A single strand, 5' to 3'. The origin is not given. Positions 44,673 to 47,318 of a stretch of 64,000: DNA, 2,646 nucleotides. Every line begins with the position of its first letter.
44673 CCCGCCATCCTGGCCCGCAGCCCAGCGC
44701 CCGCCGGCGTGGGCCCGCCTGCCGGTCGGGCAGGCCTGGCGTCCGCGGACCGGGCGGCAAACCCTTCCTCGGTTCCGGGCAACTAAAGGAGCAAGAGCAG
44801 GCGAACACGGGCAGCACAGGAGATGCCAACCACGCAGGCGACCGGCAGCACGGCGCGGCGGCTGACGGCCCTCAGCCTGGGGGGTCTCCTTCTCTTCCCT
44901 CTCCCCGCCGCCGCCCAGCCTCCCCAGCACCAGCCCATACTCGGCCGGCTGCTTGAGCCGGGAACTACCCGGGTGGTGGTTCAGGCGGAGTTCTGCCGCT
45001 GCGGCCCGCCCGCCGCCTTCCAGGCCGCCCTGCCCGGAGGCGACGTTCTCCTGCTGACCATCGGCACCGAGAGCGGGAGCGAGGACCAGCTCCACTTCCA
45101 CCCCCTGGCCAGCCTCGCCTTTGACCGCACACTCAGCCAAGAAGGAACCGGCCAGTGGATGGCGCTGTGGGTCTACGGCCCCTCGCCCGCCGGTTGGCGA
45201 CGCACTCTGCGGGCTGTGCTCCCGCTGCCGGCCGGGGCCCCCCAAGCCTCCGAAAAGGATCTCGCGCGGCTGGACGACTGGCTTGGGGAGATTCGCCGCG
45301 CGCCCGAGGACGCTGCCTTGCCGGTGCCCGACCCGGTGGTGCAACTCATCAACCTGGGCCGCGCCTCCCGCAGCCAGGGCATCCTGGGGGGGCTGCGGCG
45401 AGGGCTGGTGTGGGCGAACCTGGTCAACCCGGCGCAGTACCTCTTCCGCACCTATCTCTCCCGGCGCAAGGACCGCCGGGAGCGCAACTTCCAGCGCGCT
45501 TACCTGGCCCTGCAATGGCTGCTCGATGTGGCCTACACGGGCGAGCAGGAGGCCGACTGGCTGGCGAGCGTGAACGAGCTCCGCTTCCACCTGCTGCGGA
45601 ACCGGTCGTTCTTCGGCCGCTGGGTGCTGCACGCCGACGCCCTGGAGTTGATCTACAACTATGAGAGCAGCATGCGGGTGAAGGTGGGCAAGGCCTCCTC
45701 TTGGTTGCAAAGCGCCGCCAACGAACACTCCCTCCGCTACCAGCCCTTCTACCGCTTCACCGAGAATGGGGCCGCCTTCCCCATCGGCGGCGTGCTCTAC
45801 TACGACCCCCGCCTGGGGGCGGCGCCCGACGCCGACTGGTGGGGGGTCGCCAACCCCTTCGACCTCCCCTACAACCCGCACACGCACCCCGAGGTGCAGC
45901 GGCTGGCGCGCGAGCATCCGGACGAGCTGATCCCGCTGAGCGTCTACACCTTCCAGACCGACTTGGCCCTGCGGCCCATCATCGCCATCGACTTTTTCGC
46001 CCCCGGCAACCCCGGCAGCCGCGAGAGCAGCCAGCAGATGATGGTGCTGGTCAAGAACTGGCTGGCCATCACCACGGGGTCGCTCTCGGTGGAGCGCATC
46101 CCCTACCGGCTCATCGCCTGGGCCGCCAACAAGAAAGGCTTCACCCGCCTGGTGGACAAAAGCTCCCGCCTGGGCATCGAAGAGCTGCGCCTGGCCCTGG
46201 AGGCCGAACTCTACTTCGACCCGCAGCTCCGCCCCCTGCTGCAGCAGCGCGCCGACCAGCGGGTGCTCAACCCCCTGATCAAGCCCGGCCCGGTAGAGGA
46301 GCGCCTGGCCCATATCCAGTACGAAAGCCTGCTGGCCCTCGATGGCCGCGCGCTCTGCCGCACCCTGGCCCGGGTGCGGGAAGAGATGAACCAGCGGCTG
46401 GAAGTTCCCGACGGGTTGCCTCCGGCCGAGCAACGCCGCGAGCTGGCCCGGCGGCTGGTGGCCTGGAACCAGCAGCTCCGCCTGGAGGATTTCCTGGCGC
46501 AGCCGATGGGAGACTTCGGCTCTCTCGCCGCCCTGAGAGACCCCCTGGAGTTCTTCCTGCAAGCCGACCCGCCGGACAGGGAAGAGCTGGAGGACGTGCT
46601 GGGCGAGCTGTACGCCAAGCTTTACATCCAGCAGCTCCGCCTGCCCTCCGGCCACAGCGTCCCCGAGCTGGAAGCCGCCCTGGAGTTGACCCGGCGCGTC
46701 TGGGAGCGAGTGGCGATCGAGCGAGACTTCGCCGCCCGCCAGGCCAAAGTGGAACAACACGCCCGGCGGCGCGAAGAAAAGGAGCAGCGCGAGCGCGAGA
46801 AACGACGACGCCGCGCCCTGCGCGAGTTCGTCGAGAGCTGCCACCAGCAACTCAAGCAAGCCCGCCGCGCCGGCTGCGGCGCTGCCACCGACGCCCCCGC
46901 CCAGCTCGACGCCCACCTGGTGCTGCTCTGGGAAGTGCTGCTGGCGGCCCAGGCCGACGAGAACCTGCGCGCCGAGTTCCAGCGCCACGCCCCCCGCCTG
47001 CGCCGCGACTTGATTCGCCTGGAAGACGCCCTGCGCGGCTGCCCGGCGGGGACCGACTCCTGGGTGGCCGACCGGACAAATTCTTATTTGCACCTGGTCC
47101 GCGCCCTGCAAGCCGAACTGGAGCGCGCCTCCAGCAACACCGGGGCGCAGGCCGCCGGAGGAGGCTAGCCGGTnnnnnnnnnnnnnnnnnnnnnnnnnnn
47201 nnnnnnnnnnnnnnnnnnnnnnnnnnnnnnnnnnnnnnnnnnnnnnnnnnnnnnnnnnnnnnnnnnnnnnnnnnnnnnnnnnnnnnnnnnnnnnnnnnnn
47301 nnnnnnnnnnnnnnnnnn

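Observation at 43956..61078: PepM-type head-group cluster with four nucleotidyltransferase-like domains and no aminotransferase or dehydrogenase step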

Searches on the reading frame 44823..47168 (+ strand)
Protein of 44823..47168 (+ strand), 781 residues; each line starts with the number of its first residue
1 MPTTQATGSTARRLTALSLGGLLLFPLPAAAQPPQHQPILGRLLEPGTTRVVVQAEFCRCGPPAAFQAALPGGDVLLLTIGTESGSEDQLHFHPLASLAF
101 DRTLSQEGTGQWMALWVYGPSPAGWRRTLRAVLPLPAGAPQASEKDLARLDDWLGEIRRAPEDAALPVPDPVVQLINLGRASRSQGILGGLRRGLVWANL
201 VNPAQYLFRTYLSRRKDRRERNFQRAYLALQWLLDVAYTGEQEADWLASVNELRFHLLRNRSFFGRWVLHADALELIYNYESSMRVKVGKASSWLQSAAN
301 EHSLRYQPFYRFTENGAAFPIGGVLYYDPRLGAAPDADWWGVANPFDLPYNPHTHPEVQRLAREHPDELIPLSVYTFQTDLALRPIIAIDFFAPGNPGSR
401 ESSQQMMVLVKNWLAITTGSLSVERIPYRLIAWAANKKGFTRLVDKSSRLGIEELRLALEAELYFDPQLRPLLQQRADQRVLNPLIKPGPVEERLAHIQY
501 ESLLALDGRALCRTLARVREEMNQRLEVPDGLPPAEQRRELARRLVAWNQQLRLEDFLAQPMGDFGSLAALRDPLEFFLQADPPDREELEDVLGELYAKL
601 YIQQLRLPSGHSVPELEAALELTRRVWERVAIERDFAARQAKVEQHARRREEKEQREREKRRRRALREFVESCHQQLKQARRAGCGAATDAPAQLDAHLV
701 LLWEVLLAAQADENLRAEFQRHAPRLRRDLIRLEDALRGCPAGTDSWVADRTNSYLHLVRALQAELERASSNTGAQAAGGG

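Call 5: search_protein_families(library=pfam, proteins=[window:44823-47168:+], max_evalue=0.01)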
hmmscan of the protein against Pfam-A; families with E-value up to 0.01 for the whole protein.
window:44823-47168:+ (781 aa): 0 families

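Call 7: search_protein_families(library=ncbifam, proteins=[window:44823-47168:+], max_evalue=0.01)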
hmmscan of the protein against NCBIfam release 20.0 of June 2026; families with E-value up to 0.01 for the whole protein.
window:44823-47168:+ (781 aa): 0 families

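Call 74: find_homologous_proteins(query=window:44823-47168:+, max_evalue=1e-8)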
Query window:44823-47168:+ (781 aa): 53 proteins with E <= 1e-8 among 8000 candidates.
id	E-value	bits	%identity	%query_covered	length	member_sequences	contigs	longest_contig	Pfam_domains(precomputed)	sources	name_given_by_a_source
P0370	0.0e+0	1649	93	100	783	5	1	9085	-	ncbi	ncbi:MAG: hypothetical protein V3U28_07185 [Candidatus Acidoferrales bacterium]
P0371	0.0e+0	1616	91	100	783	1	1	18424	-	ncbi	ncbi:MAG: hypothetical protein ACE5G6_01160 [Terriglobia bacterium]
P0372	0.0e+0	1108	66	100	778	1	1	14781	-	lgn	-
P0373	0.0e+0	1071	65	98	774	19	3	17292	-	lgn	-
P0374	0.0e+0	1066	65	100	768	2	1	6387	-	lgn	-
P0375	0.0e+0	1045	64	94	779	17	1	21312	-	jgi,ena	-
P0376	0.0e+0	1036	63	100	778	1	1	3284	-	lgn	-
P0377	0.0e+0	1036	64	98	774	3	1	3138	-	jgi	-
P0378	0.0e+0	1025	63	97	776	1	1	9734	-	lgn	-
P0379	6.1e-293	992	61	98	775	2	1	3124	-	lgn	-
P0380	4.6e-292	989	60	96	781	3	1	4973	-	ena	-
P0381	1.7e-288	977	64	91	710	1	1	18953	-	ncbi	ncbi:MAG: hypothetical protein ACE5HL_07560 [Terriglobia bacterium]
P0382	3.8e-285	966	59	95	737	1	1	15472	-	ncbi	ncbi:MAG: hypothetical protein ACRD35_09770 [Candidatus Acidiferrales bacterium]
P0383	7.6e-284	962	65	85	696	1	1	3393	-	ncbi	ncbi:MAG: hypothetical protein ACE5HB_02855, partial [Terriglobia bacterium]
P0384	3.5e-281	953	58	97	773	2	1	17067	-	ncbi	ncbi:MAG: hypothetical protein ACRD4U_05385 [Candidatus Acidiferrales bacterium]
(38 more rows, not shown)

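Call 92: predict_structure(alignment_id=A3)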
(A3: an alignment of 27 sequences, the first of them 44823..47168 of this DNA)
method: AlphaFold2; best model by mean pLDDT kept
length: 781 residues; sequences in the alignment: 27
mean_pLDDT: 80.9   pTM: 0.74
mean pLDDT of the five models: 80.9, 77.1, 76.9, 73.2, 72.0
residues with pLDDT >= 90: 293; 70-90: 326; 50-70: 122; < 50: 40
segments of 3 or more residues with pLDDT < 50: 1-10, 22-35, 688-690, 774-781
pLDDT, mean of each block of 10 residues (from residue 1): 41 54 41 59 82 89 58 87 77 94 79 93 86 80 92 95 92 84 56 60 75 82 90 82 74 83 64 70 79 88 90 62 92 73 80 92 95 80 72 86 81 72 73 65 61 89 88 89 88 95 93 94 91 88 91 82 76 93 91 94 88 91 95 86 95 91 92 89 64 75 88 87 92 88 73 88 85 47 30
secondary structure, 60 per line:
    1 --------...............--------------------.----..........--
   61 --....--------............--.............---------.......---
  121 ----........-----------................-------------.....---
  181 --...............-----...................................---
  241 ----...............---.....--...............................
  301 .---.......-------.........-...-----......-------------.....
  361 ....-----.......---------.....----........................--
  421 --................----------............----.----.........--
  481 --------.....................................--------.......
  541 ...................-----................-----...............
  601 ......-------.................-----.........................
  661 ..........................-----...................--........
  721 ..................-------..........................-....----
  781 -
elements in order (helices of 4 or more, strands of 3 or more residues): H9-23 E49-58 H63-66 E75-86 E89-101 E111-117 H125-132 H144-159 H183-197 H203-237 H245-259 H263-267 H270-301 E305-311 E319-327 H337-342 H356-364 E370-376 E386-390 H395-418 H423-438 H449-460 H470-478 H489-525 H534-559 H565-580 H586-606 H614-630 H636-686 H692-710 H713-738 H746-771 H773-776

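Call 94: fold_search(model_id=the predicted structure, library=pdb)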
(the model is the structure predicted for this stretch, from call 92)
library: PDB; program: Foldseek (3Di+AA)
matches with E <= 10: 408; with E <= 0.001: 0
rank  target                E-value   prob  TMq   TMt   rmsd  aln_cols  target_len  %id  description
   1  7rdr_A                6.0e-03  0.94  0.12  0.18  24.1       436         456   16  Circular tandem repeat protein with novel repeat topology and enhanced subunit contact surfaces (released 2021-09-01)
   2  7sqc_P1               1.9e-01  0.08  0.08  0.09  30.4       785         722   11  Ciliary C1 central pair apparatus isolated from Chlamydomonas reinhardtii (released 2022-04-13)
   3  7ank_A                2.9e-01  0.10  0.07  0.10  40.5       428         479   14  Crystal structure of sarcomeric protein FATZ-1 (d91-FATZ-1 construct) in complex with half dimer of alpha-actinin-2 (released 2021-06-30)
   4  7z8v_D                3.1e-01  0.10  0.10  0.07  29.7       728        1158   10  CAND1-SCF-SKP2 (SKP1deldel) CAND1 engaged SCF rocked (released 2023-04-19)
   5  6qnx_A                3.4e-01  0.09  0.11  0.09  33.7       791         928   10  Structure of the SA2/SCC1/CTCF complex (released 2020-01-22)
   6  7r5k_K0               3.7e-01  0.04  0.08  0.06  33.3       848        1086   11  Human nuclear pore complex (constricted) (released 2022-06-22)
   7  7ag9_A                3.9e-01  0.13  0.07  0.14  30.9       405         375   10  Structure of the Kar9 protein (released 2021-07-07)
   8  6gx9_A                3.9e-01  0.05  0.07  0.08  29.5       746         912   12  Crystal structure of the TNPO3 - CPSF6 RSLD complex (released 2019-03-13)
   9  7wb4_n                4.1e-01  0.06  0.10  0.09  38.4       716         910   11  Cryo-EM structure of the NR subunit from X. laevis NPC (released 2022-03-02)
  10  8pr1_G                4.9e-01  0.05  0.09  0.11  54.0       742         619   11  Cytoplasmic dynein-B heavy chain bound to IC-LC tower (released 2024-03-27)
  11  7qip_B                5.3e-01  0.23  0.08  0.22  24.2       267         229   12  SARS-CoV-2 Nucleocapsid phosphopeptide 201-210 bound to human 14-3-3 sigma (released 2021-12-29)
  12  6ait_E                5.5e-01  0.08  0.08  0.12  20.4       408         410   15  Crystal structure of E. coli BepA (released 2018-12-26)
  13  9y6s_9b               5.5e-01  0.05  0.09  0.08  48.5       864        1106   11  96-nm repeat of the Leishmania tarentolae doublet microtubule (released 2025-12-17)
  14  6twz_C                5.8e-01  0.21  0.08  0.22  24.7       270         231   12  14-3-3 sigma complexed with a phosphorylated 16E6 peptide (released 2020-05-06)
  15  8ro0_I                6.0e-01  0.04  0.08  0.09  41.9       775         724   12  Structure of the C. elegans Intron Lariat Spliceosome primed for disassembly (ILS') (released 2024-08-07)
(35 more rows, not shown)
